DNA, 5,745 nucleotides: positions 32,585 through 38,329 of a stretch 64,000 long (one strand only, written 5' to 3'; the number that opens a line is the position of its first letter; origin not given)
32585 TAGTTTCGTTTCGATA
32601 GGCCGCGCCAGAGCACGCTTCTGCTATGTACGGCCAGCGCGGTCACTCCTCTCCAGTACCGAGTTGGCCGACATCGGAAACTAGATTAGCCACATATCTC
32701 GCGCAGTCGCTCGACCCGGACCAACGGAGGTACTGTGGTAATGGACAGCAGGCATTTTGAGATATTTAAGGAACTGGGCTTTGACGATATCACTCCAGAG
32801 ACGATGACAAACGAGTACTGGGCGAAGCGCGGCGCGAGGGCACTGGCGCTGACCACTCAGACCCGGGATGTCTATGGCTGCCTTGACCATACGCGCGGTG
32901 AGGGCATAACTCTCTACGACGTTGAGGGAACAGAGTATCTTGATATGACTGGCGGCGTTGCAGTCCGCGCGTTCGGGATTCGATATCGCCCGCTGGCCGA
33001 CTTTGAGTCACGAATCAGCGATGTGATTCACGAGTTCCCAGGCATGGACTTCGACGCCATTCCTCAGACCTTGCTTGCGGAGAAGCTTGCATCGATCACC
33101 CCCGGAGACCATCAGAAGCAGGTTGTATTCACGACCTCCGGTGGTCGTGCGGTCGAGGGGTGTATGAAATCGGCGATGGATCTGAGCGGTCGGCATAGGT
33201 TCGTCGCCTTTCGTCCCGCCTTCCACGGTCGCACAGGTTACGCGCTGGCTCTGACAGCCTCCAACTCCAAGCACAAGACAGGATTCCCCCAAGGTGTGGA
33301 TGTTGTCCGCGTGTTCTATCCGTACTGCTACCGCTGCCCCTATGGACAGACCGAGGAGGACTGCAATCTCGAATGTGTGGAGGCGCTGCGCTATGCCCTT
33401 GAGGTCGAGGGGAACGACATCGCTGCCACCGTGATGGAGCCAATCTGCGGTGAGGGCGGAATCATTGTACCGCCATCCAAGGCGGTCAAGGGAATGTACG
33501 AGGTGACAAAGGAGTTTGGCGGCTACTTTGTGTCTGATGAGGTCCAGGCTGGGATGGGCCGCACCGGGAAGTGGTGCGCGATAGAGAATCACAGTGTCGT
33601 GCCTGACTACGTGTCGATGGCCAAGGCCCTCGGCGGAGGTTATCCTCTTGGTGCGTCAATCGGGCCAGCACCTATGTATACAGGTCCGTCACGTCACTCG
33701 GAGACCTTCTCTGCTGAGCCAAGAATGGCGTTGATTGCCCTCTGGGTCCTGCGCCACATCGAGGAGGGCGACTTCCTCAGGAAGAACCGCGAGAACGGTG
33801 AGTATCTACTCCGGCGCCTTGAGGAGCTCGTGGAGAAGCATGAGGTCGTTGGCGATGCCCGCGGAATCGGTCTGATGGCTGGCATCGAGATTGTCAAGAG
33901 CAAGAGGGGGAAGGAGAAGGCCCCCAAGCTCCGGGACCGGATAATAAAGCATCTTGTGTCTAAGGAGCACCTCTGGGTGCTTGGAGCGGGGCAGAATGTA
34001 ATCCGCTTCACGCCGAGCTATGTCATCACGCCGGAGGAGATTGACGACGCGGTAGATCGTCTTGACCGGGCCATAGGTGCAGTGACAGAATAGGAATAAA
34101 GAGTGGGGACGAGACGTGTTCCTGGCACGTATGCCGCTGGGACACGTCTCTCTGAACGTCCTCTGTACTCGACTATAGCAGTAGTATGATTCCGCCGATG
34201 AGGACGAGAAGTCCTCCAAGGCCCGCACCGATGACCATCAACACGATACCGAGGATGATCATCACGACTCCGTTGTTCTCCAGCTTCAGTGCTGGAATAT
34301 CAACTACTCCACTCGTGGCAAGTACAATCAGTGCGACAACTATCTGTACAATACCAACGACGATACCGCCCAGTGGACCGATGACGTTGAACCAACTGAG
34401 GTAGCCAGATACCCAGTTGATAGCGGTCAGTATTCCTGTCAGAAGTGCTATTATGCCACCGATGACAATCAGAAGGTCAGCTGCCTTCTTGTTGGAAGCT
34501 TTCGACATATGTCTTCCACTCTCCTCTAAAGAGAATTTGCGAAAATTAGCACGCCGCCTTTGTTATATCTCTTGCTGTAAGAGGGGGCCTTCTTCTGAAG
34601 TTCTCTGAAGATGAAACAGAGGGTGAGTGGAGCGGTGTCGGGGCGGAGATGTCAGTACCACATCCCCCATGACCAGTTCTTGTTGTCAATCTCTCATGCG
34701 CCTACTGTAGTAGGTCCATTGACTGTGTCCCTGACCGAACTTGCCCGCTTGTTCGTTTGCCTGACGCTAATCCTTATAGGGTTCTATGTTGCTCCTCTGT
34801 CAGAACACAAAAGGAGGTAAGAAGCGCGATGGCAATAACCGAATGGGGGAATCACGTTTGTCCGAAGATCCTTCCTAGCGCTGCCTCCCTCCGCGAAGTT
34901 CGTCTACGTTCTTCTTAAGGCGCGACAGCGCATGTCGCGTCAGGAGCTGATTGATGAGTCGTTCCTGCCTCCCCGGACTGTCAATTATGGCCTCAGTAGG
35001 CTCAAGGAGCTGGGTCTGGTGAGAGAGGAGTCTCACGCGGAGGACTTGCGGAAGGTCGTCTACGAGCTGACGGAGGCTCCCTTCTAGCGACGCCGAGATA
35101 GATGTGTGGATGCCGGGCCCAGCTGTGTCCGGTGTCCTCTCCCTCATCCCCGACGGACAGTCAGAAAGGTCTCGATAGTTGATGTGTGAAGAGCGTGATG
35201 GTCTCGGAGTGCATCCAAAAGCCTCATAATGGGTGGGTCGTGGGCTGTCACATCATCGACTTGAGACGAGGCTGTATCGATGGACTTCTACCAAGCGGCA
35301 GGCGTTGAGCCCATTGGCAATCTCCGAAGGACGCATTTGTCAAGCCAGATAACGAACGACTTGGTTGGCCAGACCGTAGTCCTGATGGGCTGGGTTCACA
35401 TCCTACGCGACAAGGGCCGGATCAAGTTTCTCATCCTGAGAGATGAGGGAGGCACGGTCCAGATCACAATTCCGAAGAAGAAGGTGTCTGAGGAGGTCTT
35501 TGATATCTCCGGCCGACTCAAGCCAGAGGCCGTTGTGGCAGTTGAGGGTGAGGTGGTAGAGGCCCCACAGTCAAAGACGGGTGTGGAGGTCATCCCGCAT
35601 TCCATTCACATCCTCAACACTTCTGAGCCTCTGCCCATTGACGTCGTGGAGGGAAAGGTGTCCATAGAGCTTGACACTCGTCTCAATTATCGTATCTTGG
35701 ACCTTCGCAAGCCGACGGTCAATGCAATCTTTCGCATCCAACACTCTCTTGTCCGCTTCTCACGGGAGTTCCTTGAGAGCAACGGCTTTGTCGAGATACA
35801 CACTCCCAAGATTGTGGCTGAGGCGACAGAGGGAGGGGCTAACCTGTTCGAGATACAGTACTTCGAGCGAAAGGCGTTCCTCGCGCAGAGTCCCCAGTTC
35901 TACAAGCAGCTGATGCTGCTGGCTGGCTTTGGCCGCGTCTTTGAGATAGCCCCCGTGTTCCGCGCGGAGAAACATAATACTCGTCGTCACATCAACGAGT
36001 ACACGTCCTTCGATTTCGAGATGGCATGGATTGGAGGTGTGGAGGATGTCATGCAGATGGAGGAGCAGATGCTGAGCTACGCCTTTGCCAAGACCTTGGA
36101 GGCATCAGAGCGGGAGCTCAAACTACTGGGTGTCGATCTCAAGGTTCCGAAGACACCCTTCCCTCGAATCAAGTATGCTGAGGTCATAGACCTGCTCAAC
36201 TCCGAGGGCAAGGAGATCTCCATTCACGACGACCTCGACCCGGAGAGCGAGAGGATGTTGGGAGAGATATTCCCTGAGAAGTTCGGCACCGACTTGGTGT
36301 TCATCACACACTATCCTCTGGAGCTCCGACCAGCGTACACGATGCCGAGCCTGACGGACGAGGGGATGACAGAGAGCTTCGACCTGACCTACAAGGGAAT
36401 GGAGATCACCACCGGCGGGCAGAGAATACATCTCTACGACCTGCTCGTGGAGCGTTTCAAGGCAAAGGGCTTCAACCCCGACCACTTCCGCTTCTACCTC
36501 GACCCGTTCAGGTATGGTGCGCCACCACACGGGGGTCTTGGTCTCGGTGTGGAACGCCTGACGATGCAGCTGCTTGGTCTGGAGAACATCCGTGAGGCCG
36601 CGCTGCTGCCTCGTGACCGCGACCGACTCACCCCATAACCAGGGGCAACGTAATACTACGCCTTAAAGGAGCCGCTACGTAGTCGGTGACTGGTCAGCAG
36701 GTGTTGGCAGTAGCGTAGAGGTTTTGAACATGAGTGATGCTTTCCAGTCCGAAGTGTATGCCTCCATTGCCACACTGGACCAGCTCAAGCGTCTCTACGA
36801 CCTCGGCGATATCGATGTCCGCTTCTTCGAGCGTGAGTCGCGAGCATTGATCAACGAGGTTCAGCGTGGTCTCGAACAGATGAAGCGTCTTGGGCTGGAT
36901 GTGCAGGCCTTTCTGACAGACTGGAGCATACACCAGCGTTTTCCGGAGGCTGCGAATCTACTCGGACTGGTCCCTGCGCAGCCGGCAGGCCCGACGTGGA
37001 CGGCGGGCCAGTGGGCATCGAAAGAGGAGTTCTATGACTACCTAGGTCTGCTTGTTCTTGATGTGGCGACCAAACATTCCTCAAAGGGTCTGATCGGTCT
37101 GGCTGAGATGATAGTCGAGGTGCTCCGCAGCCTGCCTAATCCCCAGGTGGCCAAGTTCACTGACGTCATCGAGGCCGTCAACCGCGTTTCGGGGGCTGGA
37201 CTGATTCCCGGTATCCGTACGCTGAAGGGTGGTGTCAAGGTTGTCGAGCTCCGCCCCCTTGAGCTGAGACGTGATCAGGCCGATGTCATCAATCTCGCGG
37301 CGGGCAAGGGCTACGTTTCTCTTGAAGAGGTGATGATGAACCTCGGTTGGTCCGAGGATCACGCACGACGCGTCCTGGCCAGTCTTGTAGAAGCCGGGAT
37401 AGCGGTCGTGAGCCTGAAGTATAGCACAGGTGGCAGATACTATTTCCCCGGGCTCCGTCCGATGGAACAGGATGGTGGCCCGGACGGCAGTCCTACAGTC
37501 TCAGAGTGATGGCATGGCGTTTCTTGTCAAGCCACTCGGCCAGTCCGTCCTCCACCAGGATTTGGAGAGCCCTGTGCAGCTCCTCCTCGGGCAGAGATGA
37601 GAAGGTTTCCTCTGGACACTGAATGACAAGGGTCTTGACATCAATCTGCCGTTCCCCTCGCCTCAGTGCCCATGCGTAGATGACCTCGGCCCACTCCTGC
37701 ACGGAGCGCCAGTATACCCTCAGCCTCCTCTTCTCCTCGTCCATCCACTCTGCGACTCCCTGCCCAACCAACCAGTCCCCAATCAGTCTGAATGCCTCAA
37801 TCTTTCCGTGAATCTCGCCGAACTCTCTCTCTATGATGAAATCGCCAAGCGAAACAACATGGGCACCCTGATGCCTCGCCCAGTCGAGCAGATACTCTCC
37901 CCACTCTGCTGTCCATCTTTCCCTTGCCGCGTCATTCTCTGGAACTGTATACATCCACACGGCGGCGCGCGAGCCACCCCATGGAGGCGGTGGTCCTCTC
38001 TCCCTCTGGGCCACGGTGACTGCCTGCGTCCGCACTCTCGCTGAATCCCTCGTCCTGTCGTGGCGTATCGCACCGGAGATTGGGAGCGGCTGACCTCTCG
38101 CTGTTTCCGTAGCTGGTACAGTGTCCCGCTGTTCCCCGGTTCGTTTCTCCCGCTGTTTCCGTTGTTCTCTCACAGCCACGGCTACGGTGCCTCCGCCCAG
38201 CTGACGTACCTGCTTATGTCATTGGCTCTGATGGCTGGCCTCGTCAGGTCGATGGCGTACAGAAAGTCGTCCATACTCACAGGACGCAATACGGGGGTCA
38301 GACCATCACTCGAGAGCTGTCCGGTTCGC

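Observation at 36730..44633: Candidate re-wired ESCRT-I/II machine with domain-swapped subunits and no ubiquitin module in view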

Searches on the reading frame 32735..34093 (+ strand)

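Call 3: search_protein_families(library=pfam, proteins=[window:32735-34093:+], max_evalue=0.1)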
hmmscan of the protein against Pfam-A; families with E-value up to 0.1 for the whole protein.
window:32735-34093:+ (452 aa): 1 family
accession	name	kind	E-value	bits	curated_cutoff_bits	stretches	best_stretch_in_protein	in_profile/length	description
PF00202.27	Aminotran_3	-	3.5e-84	283.3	30.5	1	50-447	11-403/403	Aminotransferase class-III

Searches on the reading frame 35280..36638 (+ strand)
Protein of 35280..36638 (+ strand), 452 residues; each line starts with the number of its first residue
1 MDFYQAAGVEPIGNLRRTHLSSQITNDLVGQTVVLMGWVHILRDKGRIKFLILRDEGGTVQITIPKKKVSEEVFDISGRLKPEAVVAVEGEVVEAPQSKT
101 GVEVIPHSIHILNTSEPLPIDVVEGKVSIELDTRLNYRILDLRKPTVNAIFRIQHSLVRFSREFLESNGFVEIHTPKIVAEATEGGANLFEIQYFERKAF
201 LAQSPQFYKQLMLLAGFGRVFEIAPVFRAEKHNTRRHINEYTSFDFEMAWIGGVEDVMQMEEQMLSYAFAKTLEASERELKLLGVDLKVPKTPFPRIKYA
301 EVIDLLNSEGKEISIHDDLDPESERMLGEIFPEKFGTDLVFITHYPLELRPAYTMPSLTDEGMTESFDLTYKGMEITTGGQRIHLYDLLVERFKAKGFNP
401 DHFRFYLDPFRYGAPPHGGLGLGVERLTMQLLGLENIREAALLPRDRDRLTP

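Call 3: search_protein_families(library=pfam, proteins=[window:35280-36638:+], max_evalue=0.1)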
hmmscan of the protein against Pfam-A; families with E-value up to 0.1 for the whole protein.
window:35280-36638:+ (452 aa): 3 families
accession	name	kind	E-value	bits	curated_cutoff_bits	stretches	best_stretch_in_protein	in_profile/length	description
PF00152.25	tRNA-synt_2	-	4e-91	305.7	25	1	132-446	3-307/308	tRNA synthetases class II (D, K and N)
PF01336.31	tRNA_anti-codon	-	2.3e-14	53.5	27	1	33-112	1-75/75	OB-fold nucleic acid binding domain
PF01409.25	tRNA-synt_2d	-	0.01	15.8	19.8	0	419-439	214-234/246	tRNA synthetases class II core domain (F)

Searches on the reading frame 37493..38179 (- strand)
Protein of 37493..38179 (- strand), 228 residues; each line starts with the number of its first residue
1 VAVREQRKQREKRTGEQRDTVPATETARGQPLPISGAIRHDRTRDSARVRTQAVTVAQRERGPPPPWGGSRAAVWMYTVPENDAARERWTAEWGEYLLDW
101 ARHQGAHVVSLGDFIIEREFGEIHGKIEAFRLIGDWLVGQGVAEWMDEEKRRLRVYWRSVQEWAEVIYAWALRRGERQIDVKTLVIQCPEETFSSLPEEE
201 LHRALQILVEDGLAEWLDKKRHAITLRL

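Call 3: search_protein_families(library=pfam, proteins=[window:37493-38179:-], max_evalue=0.1)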
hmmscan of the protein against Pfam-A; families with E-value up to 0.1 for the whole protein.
window:37493-38179:- (228 aa): 1 family
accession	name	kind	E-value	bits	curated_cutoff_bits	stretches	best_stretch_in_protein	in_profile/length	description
PF05871.18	ESCRT-II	-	2.3e-14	54.3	27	1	76-177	7-114/138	ESCRT-II complex subunit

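Call 89: search_protein_families(library=ncbifam, proteins=[window:37493-38179:-], max_evalue=0.001)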
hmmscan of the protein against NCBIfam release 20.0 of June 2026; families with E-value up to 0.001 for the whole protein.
window:37493-38179:- (228 aa): 0 families
